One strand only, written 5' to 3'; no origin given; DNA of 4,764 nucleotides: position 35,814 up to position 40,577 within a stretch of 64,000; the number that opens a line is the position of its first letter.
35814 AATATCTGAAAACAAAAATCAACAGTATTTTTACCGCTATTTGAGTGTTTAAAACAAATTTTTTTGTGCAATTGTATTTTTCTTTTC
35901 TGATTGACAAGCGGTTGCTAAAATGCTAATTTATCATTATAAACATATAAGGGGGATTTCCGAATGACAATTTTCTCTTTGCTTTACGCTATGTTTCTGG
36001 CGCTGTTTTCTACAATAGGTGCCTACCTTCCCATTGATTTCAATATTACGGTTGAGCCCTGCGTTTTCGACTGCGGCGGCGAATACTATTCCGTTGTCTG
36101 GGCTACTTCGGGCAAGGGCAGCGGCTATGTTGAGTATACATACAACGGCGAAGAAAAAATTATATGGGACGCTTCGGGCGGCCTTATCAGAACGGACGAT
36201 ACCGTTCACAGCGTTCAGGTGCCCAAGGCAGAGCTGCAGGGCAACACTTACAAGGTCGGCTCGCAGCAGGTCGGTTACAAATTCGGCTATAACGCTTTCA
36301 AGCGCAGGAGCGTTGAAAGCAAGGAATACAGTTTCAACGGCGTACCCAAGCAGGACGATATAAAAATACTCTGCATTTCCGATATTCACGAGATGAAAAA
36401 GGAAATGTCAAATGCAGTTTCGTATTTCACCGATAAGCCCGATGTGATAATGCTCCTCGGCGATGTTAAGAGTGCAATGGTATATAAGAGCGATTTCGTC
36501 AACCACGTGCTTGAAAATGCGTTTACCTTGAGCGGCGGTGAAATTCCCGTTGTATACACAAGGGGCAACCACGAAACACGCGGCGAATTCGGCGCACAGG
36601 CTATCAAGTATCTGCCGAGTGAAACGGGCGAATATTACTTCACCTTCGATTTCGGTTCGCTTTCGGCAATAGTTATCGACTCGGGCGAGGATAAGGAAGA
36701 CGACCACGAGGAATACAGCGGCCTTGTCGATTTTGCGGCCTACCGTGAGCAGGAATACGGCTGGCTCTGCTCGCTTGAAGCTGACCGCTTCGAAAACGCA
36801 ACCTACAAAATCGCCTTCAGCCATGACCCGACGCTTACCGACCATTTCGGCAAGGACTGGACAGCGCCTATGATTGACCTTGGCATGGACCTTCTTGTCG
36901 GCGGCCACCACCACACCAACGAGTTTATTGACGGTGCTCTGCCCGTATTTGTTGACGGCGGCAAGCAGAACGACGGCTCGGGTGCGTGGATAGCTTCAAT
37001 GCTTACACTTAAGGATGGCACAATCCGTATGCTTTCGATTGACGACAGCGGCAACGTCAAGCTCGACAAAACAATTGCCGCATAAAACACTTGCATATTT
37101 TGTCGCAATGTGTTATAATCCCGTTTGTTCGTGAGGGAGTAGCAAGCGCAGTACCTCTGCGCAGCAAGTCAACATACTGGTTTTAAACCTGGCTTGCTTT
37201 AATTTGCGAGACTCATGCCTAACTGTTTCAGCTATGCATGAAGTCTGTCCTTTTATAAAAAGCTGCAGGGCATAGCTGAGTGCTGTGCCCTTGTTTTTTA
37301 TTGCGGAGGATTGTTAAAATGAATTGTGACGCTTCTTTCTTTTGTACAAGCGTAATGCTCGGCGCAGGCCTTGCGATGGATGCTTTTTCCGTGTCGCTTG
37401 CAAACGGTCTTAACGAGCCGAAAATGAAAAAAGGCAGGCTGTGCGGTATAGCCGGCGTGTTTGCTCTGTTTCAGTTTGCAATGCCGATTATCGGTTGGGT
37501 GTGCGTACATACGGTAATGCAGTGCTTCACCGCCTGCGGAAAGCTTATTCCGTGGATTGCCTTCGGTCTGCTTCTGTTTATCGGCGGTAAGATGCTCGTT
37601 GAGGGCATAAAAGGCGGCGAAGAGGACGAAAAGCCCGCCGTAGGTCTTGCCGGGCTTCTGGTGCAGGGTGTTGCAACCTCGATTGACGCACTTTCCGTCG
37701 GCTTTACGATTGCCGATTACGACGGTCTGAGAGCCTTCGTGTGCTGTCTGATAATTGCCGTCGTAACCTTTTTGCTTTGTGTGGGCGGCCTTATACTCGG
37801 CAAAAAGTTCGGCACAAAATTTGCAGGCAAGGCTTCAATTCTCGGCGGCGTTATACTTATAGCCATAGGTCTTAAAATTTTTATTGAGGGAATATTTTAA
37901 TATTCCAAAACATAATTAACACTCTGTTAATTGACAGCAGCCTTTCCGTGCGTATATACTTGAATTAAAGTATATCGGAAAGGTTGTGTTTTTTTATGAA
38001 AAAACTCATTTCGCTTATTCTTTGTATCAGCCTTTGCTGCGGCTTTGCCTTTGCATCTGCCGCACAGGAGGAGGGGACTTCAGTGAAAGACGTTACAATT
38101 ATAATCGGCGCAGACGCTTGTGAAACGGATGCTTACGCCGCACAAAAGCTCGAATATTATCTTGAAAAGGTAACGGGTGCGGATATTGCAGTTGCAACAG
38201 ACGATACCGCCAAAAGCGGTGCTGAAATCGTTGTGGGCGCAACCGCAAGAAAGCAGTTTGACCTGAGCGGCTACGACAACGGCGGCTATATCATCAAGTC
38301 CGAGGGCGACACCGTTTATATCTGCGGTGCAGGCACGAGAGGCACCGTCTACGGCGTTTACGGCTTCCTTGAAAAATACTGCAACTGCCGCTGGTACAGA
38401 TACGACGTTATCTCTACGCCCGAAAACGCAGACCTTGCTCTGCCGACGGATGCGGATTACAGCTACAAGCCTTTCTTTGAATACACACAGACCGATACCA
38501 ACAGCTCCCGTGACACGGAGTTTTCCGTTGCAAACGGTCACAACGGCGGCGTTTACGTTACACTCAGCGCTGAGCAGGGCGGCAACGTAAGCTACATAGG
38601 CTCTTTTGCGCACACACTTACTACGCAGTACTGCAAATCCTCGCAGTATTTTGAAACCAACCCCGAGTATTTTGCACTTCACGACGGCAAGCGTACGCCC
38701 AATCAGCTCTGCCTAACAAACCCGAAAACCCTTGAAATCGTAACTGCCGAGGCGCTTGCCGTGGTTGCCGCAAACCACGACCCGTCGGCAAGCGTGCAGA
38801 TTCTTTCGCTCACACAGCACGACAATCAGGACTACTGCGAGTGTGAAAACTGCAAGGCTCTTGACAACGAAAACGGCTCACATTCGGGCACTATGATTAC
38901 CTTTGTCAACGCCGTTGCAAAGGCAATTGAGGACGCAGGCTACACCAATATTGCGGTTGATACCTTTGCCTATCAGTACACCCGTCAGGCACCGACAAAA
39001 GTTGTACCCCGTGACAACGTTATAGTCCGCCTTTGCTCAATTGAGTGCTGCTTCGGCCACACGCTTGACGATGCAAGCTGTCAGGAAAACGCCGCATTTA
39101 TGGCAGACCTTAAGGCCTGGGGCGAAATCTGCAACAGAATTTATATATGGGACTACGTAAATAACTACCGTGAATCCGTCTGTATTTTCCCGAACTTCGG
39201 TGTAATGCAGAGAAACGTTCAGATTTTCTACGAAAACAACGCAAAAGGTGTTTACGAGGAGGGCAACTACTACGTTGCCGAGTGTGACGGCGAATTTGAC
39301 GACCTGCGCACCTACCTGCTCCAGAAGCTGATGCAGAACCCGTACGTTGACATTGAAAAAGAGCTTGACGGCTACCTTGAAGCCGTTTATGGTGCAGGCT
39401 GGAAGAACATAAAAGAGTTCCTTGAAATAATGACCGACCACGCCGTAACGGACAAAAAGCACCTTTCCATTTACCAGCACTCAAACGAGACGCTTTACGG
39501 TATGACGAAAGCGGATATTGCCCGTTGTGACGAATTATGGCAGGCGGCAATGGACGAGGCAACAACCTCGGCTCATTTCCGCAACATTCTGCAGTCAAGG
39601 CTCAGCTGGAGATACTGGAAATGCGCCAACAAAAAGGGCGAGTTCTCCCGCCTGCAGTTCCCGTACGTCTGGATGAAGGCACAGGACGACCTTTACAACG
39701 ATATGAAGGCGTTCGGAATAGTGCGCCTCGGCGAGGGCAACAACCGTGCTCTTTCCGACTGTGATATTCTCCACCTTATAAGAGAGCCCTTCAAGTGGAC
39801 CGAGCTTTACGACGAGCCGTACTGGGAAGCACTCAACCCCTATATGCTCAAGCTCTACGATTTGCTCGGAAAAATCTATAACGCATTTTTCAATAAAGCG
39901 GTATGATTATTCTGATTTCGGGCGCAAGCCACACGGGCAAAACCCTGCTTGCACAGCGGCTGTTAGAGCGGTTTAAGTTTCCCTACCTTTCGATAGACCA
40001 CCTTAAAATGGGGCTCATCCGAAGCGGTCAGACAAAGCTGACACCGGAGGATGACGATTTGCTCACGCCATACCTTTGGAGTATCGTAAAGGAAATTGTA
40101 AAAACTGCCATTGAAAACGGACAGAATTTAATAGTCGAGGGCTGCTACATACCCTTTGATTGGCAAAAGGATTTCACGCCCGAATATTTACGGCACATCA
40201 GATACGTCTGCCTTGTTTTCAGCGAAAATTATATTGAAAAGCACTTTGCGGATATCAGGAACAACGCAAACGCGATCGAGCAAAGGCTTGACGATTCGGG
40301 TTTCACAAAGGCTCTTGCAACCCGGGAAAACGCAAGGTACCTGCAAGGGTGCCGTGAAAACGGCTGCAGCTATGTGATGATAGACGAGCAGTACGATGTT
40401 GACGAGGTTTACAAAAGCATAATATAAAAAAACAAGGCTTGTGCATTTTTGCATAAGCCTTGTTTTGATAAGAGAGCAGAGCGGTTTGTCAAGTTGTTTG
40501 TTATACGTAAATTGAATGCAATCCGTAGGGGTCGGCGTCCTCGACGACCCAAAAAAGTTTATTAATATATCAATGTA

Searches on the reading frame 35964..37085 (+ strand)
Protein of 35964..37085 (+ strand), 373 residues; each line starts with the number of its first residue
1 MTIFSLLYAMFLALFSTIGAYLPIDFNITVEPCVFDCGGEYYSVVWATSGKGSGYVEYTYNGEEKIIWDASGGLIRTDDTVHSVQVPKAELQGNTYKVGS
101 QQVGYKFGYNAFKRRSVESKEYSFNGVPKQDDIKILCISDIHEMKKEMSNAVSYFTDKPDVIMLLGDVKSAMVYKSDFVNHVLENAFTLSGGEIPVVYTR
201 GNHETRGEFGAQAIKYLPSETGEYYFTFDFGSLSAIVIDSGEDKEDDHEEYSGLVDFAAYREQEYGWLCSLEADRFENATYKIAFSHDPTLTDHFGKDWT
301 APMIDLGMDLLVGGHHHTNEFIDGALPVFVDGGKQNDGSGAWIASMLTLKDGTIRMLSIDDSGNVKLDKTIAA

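Call 35: search_protein_families(library=pfam, proteins=[window:35964-37085:+], max_evalue=0.0001)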
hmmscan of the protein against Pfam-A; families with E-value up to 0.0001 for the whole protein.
window:35964-37085:+ (373 aa): 2 families
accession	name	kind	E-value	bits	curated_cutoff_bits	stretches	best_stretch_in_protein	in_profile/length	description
PF00149.33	Metallophos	-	4.5e-14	53.8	21.5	1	133-318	1-190/191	Calcineurin-like phosphoesterase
PF12850.12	Metallophos_2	-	1.1e-07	32.5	27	1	134-330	2-130/154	Calcineurin-like phosphoesterase superfamily domain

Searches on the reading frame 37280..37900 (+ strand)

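Call 35: search_protein_families(library=pfam, proteins=[window:37280-37900:+], max_evalue=0.0001)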
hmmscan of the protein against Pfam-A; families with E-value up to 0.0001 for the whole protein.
window:37280-37900:+ (206 aa): 1 family
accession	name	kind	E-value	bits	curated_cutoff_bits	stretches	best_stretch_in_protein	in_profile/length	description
PF02659.21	Mntp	-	4.5e-37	127.6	24.4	1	51-201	4-152/152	Putative manganese efflux pump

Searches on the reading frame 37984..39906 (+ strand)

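Call 35: search_protein_families(library=pfam, proteins=[window:37984-39906:+], max_evalue=0.0001)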
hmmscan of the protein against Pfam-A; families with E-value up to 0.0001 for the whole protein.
window:37984-39906:+ (640 aa): 2 families
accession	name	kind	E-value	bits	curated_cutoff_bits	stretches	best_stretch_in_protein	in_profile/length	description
PF16126.11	DUF4838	-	9.3e-83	278.5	26.6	1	137-479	1-323/325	Domain of unknown function (DUF4838)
PF02838.20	Glyco_hydro_20b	-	2.1e-05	25.7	26.1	1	34-125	20-101/124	Glycosyl hydrolase family 20, domain 2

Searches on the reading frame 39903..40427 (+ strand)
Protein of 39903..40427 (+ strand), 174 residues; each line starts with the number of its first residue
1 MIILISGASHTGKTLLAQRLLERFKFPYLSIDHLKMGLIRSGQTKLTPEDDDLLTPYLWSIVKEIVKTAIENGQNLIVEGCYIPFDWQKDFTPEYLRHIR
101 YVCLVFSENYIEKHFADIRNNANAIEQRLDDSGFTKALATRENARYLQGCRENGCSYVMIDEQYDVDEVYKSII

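Call 35: search_protein_families(library=pfam, proteins=[window:39903-40427:+], max_evalue=0.0001)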
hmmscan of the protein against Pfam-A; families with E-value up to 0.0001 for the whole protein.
window:39903-40427:+ (174 aa): 1 family
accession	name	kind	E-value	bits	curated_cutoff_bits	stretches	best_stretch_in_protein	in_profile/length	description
PF13671.12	AAA_33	-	6.2e-05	23.8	27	1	3-79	2-76/143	AAA domain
